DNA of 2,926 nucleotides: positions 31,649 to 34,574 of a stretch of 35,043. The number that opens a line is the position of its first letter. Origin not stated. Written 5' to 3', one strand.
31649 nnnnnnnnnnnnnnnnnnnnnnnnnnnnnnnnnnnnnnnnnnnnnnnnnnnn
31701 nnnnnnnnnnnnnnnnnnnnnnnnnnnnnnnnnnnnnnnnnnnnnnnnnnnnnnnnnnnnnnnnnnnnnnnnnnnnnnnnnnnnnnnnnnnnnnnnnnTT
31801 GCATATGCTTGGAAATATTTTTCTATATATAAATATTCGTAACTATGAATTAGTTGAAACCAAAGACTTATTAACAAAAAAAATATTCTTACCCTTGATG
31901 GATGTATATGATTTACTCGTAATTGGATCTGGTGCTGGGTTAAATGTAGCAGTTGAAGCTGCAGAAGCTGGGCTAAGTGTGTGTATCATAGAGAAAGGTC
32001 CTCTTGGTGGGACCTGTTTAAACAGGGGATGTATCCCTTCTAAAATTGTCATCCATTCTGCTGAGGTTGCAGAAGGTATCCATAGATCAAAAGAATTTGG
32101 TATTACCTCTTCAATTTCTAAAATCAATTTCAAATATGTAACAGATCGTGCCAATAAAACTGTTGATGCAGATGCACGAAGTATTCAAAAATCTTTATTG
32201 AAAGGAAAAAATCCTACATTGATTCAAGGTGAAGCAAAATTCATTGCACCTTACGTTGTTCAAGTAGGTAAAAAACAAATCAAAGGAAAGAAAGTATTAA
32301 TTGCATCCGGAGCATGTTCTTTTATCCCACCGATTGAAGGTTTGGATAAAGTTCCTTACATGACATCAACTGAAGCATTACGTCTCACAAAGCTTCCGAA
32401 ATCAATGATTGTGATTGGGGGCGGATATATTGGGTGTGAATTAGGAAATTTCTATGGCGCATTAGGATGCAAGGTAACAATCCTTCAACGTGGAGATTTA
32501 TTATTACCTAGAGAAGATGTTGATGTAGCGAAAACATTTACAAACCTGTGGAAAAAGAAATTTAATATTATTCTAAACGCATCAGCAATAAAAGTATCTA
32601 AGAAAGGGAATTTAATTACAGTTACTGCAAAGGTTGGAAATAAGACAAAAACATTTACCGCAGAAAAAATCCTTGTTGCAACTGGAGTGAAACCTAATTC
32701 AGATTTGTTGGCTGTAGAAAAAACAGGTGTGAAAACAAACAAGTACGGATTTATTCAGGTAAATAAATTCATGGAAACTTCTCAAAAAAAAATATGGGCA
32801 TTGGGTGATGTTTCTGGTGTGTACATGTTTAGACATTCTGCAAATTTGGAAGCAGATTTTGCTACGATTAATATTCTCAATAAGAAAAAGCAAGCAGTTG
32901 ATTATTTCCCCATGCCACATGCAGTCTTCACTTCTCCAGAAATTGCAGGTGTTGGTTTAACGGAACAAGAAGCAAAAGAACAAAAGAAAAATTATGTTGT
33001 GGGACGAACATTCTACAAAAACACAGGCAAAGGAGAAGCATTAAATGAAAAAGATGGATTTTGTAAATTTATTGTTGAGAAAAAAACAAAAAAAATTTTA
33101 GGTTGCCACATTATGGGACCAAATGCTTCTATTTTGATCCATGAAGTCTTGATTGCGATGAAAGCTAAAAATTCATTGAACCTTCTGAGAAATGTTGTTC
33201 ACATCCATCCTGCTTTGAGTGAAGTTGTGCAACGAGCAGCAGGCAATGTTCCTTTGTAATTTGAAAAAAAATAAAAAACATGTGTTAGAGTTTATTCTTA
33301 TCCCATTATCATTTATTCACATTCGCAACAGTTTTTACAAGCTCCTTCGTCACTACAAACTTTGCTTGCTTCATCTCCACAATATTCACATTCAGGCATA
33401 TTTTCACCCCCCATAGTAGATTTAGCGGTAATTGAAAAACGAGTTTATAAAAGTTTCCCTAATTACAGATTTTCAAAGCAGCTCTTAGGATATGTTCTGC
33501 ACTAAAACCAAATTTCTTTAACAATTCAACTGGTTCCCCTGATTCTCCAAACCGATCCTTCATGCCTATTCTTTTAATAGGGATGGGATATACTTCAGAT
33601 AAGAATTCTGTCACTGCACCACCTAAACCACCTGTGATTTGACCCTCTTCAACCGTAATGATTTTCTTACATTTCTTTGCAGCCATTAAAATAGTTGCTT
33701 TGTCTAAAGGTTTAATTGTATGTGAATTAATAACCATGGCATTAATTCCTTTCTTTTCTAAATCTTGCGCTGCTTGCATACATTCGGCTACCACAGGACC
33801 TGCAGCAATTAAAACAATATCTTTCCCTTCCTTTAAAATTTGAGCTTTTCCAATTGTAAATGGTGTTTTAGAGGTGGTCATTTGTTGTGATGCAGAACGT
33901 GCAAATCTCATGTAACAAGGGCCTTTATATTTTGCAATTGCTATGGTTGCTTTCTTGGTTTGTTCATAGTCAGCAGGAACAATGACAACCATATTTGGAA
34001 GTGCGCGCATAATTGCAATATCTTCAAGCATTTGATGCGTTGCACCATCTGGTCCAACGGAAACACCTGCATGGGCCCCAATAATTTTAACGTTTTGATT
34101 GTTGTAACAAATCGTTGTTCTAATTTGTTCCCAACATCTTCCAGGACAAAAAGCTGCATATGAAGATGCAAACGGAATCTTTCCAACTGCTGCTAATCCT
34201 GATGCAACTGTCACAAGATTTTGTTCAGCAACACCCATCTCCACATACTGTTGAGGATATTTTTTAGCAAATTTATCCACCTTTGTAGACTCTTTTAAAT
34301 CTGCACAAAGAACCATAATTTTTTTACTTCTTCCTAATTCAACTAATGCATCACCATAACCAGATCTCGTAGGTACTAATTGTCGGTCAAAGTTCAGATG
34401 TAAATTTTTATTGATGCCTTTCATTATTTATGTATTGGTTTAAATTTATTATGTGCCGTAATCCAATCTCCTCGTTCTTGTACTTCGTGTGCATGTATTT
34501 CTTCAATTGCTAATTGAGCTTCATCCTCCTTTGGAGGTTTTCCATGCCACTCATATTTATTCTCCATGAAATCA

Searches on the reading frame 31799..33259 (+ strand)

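Call 68: search_protein_families(library=pfam, proteins=[window:31799-33259:+], max_evalue=0.001)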
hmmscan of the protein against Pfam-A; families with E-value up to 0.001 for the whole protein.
window:31799-33259:+ (486 aa): 8 families
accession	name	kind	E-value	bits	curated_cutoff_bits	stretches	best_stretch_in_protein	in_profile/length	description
PF07992.20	Pyr_redox_2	-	3e-58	198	26.1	1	37-349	1-288/291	Pyridine nucleotide-disulphide oxidoreductase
PF02852.28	Pyr_redox_dim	-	1.5e-33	115.7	25.3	1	372-480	1-109/110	Pyridine nucleotide-disulphide oxidoreductase, dimerisation domain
PF00070.33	Pyr_redox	-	5.3e-17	62.6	22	1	203-276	2-78/82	Pyridine nucleotide-disulphide oxidoreductase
PF13738.12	Pyr_redox_3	-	2e-14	54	30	1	40-335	1-304/305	Pyridine nucleotide-disulphide oxidoreductase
PF00890.30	FAD_binding_2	-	1.1e-05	25.3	20.4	1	38-71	1-36/414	FAD binding domain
PF01134.28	GIDA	-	1.6e-05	24.6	22.1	1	38-172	1-150/391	Glucose inhibited division protein A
PF12831.13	FAD_oxidored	-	5.2e-05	23.2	27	0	38-77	1-42/416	FAD dependent oxidoreductase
PF01266.30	DAO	-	5.8e-05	23.2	27.9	0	38-72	1-38/353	FAD dependent oxidoreductase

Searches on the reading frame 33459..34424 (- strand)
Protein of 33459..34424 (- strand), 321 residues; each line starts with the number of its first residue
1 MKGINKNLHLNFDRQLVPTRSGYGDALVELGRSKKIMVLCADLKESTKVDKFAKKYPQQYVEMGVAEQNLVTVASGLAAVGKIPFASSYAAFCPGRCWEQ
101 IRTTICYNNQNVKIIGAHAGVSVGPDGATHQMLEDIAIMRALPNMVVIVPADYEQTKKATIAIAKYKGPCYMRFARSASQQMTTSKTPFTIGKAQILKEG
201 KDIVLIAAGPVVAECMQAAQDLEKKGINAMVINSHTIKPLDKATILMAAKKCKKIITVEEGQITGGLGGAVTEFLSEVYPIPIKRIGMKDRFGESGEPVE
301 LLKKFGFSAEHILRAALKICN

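Call 68: search_protein_families(library=pfam, proteins=[window:33459-34424:-], max_evalue=0.001)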
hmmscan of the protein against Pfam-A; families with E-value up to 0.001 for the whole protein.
window:33459-34424:- (321 aa): 4 families
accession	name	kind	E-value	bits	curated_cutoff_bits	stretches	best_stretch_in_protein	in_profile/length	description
PF02779.29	Transket_pyr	-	2.3e-37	128.7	27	1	18-178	4-171/174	Transketolase, pyrimidine binding domain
PF02780.25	Transketolase_C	-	1.1e-34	119.5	25.9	1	192-312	1-124/124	Transketolase, C-terminal domain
PF22613.1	Transketolase_C_1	-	6.5e-08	33.2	27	1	199-307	10-112/113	Transketolase-like TK C-terminal domain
PF17147.9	PFOR_II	-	5.6e-06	27.1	27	1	202-278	2-78/102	Pyruvate:ferredoxin oxidoreductase core domain II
